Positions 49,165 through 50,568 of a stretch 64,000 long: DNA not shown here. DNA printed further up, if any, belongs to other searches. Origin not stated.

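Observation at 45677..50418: MetE-like Zn-methyltransferase embedded in and coupled to a pobR/ALDH/pobA aromatic-catabolism operon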

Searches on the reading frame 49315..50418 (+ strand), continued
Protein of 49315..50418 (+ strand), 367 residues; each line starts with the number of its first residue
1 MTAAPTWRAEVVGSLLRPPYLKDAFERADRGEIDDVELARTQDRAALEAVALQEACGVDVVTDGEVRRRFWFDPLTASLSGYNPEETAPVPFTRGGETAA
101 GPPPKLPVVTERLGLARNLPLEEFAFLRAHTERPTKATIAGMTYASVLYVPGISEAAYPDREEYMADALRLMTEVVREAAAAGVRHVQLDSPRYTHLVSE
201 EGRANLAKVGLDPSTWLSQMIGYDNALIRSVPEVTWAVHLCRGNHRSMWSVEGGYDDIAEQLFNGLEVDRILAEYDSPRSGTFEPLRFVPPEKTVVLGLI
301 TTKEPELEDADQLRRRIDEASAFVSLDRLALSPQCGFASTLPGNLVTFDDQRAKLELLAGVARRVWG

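Call 37: get_annotated_region(hit=H1, flank=9000)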
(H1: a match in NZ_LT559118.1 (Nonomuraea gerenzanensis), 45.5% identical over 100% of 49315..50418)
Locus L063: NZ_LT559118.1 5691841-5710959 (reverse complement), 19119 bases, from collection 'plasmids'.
description: Nonomuraea gerenzanensis isolate nono1 plasmid I, complete sequence
organism: Nonomuraea gerenzanensis (NCBI taxid 93944)
taxonomy: Bacteria; Actinomycetota; Actinomycetes; Streptosporangiales; Streptosporangiaceae; Nonomuraea; Nonomuraea gerenzanensis
host: -; source: -; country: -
typing (MOB-suite, as given by PLSDB): non-mobilizable
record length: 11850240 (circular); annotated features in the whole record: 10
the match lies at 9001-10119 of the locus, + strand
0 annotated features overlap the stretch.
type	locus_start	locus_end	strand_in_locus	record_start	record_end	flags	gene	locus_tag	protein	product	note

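Call 39: search_solved_structures(query=L023:11088-11744:+, max_evalue=0.01)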
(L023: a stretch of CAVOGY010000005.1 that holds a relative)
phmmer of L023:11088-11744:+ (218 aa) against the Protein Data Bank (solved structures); distinct sequences matched with E-value up to 0.01: 7.
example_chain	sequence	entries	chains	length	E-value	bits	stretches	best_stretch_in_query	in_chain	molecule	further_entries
3gsi_A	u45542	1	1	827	0.00034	23.4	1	119-212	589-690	N,N-dimethylglycine oxidase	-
1woo_A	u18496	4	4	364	0.00036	23.4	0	12-63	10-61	Aminomethyltransferase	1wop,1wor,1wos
1pj5_A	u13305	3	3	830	0.00037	23.3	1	119-212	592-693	N,N-dimethylglycine oxidase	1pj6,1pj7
1yx2_A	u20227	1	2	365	0.001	21.9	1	10-210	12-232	Aminomethyltransferase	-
3a8i_A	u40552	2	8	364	0.0013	21.5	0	7-201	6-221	Aminomethyltransferase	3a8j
3a8k_A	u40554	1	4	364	0.0013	21.5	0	7-201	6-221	Aminomethyltransferase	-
1vlo_A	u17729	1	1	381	0.0014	21.4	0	7-201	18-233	Aminomethyltransferase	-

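Call 41: get_annotated_region(hit=H9, flank=6000)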
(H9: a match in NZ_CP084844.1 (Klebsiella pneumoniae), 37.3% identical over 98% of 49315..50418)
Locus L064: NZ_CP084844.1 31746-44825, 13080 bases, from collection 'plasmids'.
description: Klebsiella pneumoniae strain SB611 plasmid pKp_SB611_1, complete sequence
organism: Klebsiella pneumoniae (NCBI taxid 573)
taxonomy: Bacteria; Pseudomonadota; Gammaproteobacteria; Enterobacterales; Enterobacteriaceae; Klebsiella; Klebsiella pneumoniae
host: -; source: Water,Whole organism; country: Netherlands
typing (MOB-suite, as given by PLSDB): non-mobilizable; replicon IncFIB,IncFII,rep_cluster_2183
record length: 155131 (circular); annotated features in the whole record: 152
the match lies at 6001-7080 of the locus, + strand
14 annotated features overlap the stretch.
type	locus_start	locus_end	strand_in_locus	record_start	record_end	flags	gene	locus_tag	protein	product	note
CDS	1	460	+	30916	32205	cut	arsB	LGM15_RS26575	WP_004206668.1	arsenite efflux transporter membrane subunit ArsB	-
predicted_resistance_gene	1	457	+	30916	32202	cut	arsB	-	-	arsenite efflux transporter membrane subunit ArsB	predicted by amrfinderplus; class ARSENIC; identity 98.83%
CDS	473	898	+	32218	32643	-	arsC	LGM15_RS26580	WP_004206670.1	glutaredoxin-dependent arsenate reductase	-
predicted_resistance_gene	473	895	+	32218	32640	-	arsC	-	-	glutaredoxin-dependent arsenate reductase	predicted by amrfinderplus; class ARSENIC; identity 98.58%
CDS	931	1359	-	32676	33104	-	-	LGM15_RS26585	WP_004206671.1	GNAT family N-acetyltransferase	-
CDS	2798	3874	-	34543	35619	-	-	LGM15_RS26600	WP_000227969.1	IS110 family transposase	-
CDS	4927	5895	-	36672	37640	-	-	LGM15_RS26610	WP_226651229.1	IS5 family transposase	-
CDS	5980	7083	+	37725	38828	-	-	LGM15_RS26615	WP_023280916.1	cobalamin-independent methionine synthase II family protein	-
CDS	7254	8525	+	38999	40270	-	urtA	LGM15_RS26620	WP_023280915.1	urea ABC transporter substrate-binding protein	GO:0015840 - urea transport [Evidence IEA]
CDS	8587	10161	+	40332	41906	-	urtB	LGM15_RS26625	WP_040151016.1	urea ABC transporter permease subunit UrtB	GO:0015840 - urea transport [Evidence IEA]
CDS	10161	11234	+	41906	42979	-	urtC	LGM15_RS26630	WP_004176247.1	urea ABC transporter permease subunit UrtC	GO:0015840 - urea transport [Evidence IEA]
CDS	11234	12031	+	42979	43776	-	urtD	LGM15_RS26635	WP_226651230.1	urea ABC transporter ATP-binding protein UrtD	GO:0015840 - urea transport [Evidence IEA]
CDS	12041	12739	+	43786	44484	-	urtE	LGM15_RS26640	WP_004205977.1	urea ABC transporter ATP-binding subunit UrtE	GO:0015840 - urea transport [Evidence IEA]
CDS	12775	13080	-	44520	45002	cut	-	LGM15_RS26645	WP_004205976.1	helix-turn-helix domain-containing protein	-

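Call 42: get_annotated_region(hit=H5, flank=6000)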
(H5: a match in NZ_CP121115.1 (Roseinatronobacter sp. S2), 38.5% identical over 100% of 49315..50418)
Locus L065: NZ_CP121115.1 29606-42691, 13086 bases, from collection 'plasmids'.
description: Roseinatronobacter sp. S2 plasmid unnamed2, complete sequence
organism: Roseinatronobacter sp. S2 (NCBI taxid 3035471)
taxonomy: Bacteria; Pseudomonadota; Alphaproteobacteria; Rhodobacterales; Paracoccaceae; Roseinatronobacter; Roseinatronobacter sp. S2
host: -; source: cell culture,Alkaline Spring; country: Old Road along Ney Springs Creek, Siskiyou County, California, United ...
typing (MOB-suite, as given by PLSDB): non-mobilizable
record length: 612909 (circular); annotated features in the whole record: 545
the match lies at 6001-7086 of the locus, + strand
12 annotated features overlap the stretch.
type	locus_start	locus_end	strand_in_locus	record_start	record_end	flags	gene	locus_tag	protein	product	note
CDS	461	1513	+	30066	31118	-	-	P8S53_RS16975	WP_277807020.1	TRAP transporter substrate-binding protein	-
CDS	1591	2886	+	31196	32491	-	-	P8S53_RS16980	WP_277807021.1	TRAP transporter large permease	GO:0008643 - carbohydrate transport [Evidence IEA]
CDS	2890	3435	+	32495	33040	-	-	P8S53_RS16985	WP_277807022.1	TRAP transporter small permease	-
CDS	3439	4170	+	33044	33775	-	-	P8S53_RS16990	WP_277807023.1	GntR family transcriptional regulator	-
CDS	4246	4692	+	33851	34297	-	rpiB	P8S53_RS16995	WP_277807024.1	ribose 5-phosphate isomerase B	GO:0009052 - pentose-phosphate shunt, non-oxidative branch [Evidence IEA]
CDS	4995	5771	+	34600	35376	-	-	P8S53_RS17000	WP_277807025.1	transglutaminase family protein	-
CDS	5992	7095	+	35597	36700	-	-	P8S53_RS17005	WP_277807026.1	5-methyltetrahydropteroyltriglutamate-- homocysteine S-methyltransferase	GO:0009086 - methionine biosynthetic process [Evidence IEA]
CDS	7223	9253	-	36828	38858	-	-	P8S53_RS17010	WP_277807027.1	OmpA family protein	-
CDS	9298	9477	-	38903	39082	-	-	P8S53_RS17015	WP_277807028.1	hypothetical protein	-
CDS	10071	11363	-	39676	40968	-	-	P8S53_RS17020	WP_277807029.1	phospholipase D-like domain-containing protein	-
CDS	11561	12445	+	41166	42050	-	-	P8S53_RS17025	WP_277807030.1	DUF1932 domain-containing protein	-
CDS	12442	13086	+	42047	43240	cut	-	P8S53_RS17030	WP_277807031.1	LysR family transcriptional regulator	-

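Call 45: search_protein_families(library=pfam, proteins=[L017:17176-18474:+, L017:16165-17052:+, L017:15168-16049:-, L017:18482-19477:-, L017:14181-15134:+, L017:13558-14181:+, L038:11874-12797:+, L038:12794-13507:+, L047:16698-18014:-, L047:14434-15387:+])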
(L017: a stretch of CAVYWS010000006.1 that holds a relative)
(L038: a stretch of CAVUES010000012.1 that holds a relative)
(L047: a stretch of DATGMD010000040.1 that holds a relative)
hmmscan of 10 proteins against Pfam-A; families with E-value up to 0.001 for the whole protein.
L017:17176-18474:+ (432 aa): 1 family
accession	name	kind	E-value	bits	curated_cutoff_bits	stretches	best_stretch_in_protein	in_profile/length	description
PF01571.26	GCV_T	-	4.1e-42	144.6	25.6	1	5-221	24-235/255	Aminomethyltransferase folate-binding domain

L017:16165-17052:+ (295 aa): 1 family
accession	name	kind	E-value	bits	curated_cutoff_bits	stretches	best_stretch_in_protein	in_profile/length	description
PF02219.23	MTHFR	-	1.9e-10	41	24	1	111-205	105-208/287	Methylenetetrahydrofolate reductase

L017:15168-16049:- (293 aa): 3 families
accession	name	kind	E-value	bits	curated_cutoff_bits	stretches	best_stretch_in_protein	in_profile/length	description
PF00551.24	Formyl_trans_N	-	1.2e-36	126.6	26.1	1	99-275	1-181/181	Formyl transferase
PF01842.31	ACT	-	7.8e-11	42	27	1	15-59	2-45/66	ACT domain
PF13579.12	Glyco_trans_4_4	-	0.00067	20.5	29.7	0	125-212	18-109/158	Glycosyl transferase 4-like domain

L017:18482-19477:- (331 aa): 1 family
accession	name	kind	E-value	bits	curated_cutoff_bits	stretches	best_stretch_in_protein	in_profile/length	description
PF02574.22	S-methyl_trans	-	3.5e-41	142.4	22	1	29-318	1-283/283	Homocysteine S-methyltransferase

L017:14181-15134:+ (317 aa): 3 families
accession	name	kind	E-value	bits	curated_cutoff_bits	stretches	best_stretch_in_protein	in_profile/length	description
PF00903.31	Glyoxalase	-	7.2e-21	75.3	20.6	2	152-271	1-121/121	Glyoxalase/Bleomycin resistance protein/Dioxygenase superfamily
PF22247.2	Diox-like_N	-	8e-05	23.1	27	1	68-122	2-58/60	Catechol 2,3-dioxygenase-like N-terminal domain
PF13669.12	Glyoxalase_4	-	0.00092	19.9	27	0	212-232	65-85/109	Glyoxalase/Bleomycin resistance protein/Dioxygenase superfamily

L017:13558-14181:+ (207 aa): 1 family
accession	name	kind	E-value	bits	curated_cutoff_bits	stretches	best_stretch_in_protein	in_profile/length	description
PF03737.21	RraA-like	-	2.9e-34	118.9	24.5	1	13-161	1-152/152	Aldolase/RraA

L038:11874-12797:+ (307 aa): 1 family
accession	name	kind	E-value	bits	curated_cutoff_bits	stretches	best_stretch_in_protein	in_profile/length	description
PF19799.5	DUF6282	-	2.4e-64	217.1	26.8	1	14-225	1-196/196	Family of unknown function (DUF6282)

L038:12794-13507:+ (237 aa): 1 family
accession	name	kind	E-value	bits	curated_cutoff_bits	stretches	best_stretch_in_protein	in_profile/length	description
PF02585.22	PIG-L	-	4e-21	76.3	28.2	1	6-134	1-128/129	GlcNAc-PI de-N-acetylase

L047:16698-18014:- (438 aa): 2 families
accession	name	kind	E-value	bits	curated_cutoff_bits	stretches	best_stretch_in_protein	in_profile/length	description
PF19301.5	LigXa_C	-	6.5e-42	144.2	27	1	152-413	1-263/304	LigXa C-terminal domain like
PF00355.32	Rieske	-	2.2e-17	63.2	20.3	1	45-128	2-83/88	Rieske [2Fe-2S] domain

L047:14434-15387:+ (317 aa): 1 family
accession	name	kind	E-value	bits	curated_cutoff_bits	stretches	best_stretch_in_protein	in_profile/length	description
PF02219.23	MTHFR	-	6.4e-35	121.3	24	1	13-302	2-284/287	Methylenetetrahydrofolate reductase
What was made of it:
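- Where a C1 context exists, it concerns methyl groups: LigM, MTHFR and PurU (call 45).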

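Call 46: search_solved_structures(query=L017:17176-18474:+, max_evalue=0.00001)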
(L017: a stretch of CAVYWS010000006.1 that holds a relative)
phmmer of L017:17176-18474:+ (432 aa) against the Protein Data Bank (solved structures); distinct sequences matched with E-value up to 0.00001: 10.
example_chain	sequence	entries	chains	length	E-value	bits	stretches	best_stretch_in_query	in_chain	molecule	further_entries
5x1i_A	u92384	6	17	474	1.4e-157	527.9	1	3-429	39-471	Vanillate/3-O-methylgallate O-demethylase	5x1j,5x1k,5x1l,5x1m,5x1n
5tl4_A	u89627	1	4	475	1.4e-157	527.9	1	3-429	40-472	Vanillate/3-O-methylgallate O-demethylase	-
1woo_A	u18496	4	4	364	1.8e-17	66.1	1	9-190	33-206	Aminomethyltransferase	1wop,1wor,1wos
1yx2_A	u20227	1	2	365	4.9e-14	54.8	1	4-210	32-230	Aminomethyltransferase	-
9q5a_A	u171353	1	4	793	2.9e-10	42.3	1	11-221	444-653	Trimethylamine N-oxide Demethylase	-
9q59_A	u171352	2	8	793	2.9e-10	42.3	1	11-221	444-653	trimethylamine N-oxide demethylase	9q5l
3a8i_A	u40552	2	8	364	7.6e-09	37.7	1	5-200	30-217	Aminomethyltransferase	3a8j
1vlo_A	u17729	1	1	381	8.7e-09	37.5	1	5-200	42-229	Aminomethyltransferase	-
3a8k_A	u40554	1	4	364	3.7e-08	35.4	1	5-200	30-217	Aminomethyltransferase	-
1wsr_A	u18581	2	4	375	1.3e-06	30.3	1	9-196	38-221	Aminomethyltransferase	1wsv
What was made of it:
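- Closest known: LigM/DesA. Same: A true LigM orthologue is found near three clade members (call 46).
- LigM, MTHFR and PurU lie near three orthologues (calls 45, 46).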

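Call 50: search_protein_families(library=ncbifam, proteins=[L023:11088-11744:+, L047:8810-9970:+, L047:13343-14437:+], max_evalue=0.00001)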
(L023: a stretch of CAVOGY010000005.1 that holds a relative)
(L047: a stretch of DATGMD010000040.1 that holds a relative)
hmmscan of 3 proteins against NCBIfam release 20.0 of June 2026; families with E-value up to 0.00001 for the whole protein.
L023:11088-11744:+ (218 aa): 2 families
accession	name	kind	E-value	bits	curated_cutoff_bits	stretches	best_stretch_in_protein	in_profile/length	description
NF001567.0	PRK00389.1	subfamily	2e-09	36.9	300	1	6-63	6-63/359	glycine cleavage system aminomethyltransferase GcvT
TIGR00528.1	gcvT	equivalog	9.1e-06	24.8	235.85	0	10-63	8-61/362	glycine cleavage system aminomethyltransferase GcvT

L047:8810-9970:+ (386 aa): 7 families
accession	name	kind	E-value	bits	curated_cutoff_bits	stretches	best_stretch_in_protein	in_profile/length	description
NF003317.0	PRK04326.1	equivalog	5e-33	114.7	406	2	166-384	135-326/340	methionine synthase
NF006589.0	PRK09121.1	equivalog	9.3e-18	64.4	392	2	306-384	264-340/342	methionine synthase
NF004875.0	PRK06233.1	equivalog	2e-14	53.2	576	2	10-73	12-74/373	vitamin B12 independent methionine synthase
NF005085.0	PRK06520.1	subfamily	1.5e-11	44.1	313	0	6-73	6-72/368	5-methyltetrahydropteroyltriglutamate--homocysteine S-methyltransferase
TIGR01371.1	met_syn_B12ind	equivalog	1.9e-11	43.7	929.95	0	10-88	428-505/754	5-methyltetrahydropteroyltriglutamate--homocysteine S-methyltransferase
NF002119.0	PRK00957.1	equivalog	1.6e-10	40.7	258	1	38-371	28-295/306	methionine synthase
NF003556.0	PRK05222.1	equivalog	1.7e-10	40.5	541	0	9-87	421-498/750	5-methyltetrahydropteroyltriglutamate--homocysteine S-methyltransferase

L047:13343-14437:+ (364 aa): 10 families
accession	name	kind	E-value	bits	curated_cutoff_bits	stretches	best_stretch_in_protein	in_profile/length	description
NF003317.0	PRK04326.1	equivalog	3.1e-89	299.5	406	1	25-359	3-329/340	methionine synthase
NF006589.0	PRK09121.1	equivalog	1.8e-55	188.3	392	1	28-357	2-341/342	methionine synthase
NF002119.0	PRK00957.1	equivalog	3.2e-48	164.5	258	1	31-349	2-301/306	methionine synthase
TIGR01371.1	met_syn_B12ind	equivalog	1.1e-35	123.9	929.95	1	11-354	406-753/754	5-methyltetrahydropteroyltriglutamate--homocysteine S-methyltransferase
NF003556.0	PRK05222.1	equivalog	4.8e-35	121.7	541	1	10-356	399-748/750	5-methyltetrahydropteroyltriglutamate--homocysteine S-methyltransferase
NF002272.0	PRK01207.1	equivalog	2.3e-31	109.3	399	1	31-346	4-333/343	methionine synthase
NF004875.0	PRK06233.1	equivalog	9.9e-24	83.8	576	2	31-202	10-193/373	vitamin B12 independent methionine synthase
NF005085.0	PRK06520.1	subfamily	2.7e-22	79.4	313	1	33-330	10-339/368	5-methyltetrahydropteroyltriglutamate--homocysteine S-methyltransferase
NF006350.0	PRK08575.1-4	equivalog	1.6e-10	40.9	361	1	33-191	4-169/309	5-methyltetrahydropteroyltriglutamate--homocysteine methyltransferase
NF006349.0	PRK08575.1-2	equivalog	5.4e-06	26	322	1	33-230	5-209/323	5-methyltetrahydropteroyltriglutamate--homocysteine methyltransferase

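Call 58: predict_structure(alignment_id=A2)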
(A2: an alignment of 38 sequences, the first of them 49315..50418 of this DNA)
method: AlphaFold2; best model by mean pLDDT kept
length: 367 residues; sequences in the alignment: 38
mean_pLDDT: 88.4   pTM: 0.88
mean pLDDT of the five models: 88.4, 86.8, 84.9, 83.9, 83.3
residues with pLDDT >= 90: 245; 70-90: 80; 50-70: 41; < 50: 1
segments of 3 or more residues with pLDDT < 50: none
pLDDT, mean of each block of 10 residues (from residue 1): 77 87 94 97 97 96 90 92 82 56 77 97 96 93 91 93 97 97 94 81 86 94 97 94 59 77 95 73 89 94 87 94 96 80 82 96 94
secondary structure, 60 per line:
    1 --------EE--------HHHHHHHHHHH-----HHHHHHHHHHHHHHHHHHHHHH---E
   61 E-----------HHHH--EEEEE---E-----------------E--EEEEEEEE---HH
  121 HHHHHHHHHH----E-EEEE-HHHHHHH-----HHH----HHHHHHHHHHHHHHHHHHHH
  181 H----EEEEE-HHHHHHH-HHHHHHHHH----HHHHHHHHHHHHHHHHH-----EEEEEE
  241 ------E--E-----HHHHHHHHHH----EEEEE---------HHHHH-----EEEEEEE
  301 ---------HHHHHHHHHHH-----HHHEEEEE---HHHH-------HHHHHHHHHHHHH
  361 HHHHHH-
elements in order: H19-29 H35-56 H73-76 E79-83 E108-115 H119-130 E137-140 H142-148 H161-181 E186-190 H192-198 H200-208 H213-229 E235-240 H256-265 E270-274 H284-288 E294-300 H310-320 E329-333 H337-340 H348-366
